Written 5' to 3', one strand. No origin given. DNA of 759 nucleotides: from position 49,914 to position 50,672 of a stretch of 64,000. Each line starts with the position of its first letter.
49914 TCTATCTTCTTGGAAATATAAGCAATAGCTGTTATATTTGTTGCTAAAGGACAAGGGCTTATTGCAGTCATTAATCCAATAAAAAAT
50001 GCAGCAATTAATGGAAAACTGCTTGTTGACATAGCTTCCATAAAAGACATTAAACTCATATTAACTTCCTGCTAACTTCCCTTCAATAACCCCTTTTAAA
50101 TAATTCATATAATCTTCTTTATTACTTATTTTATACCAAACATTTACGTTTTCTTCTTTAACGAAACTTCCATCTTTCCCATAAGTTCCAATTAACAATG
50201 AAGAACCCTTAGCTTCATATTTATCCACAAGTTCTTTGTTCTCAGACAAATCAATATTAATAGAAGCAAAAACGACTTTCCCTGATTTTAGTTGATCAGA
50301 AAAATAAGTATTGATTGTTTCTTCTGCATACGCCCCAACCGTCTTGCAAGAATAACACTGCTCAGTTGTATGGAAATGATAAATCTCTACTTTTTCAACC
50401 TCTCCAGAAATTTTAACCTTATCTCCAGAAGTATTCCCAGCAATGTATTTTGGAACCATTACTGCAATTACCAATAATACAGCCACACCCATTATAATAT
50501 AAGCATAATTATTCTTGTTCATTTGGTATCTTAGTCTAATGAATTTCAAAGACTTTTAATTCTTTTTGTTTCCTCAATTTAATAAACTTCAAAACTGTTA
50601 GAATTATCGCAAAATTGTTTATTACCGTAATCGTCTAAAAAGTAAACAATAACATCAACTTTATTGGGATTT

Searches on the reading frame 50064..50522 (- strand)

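Call 38: search_protein_families(library=pfam, proteins=[window:50064-50522:-], max_evalue=0.01)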
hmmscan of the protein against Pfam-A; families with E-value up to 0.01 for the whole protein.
window:50064-50522:- (153 aa): 0 families

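Call 80: search_protein_families(library=ncbifam, proteins=[window:50064-50522:-], max_evalue=0.001)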
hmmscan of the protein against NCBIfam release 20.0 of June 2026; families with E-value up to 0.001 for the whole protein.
window:50064-50522:- (153 aa): 1 family
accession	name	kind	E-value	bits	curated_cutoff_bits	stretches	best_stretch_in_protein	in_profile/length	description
NF040494.1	nitrored_ArsF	subfamily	5.5e-34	116.7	60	1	45-147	1-104/106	nitrophenyl compound nitroreductase subunit ArsF family protein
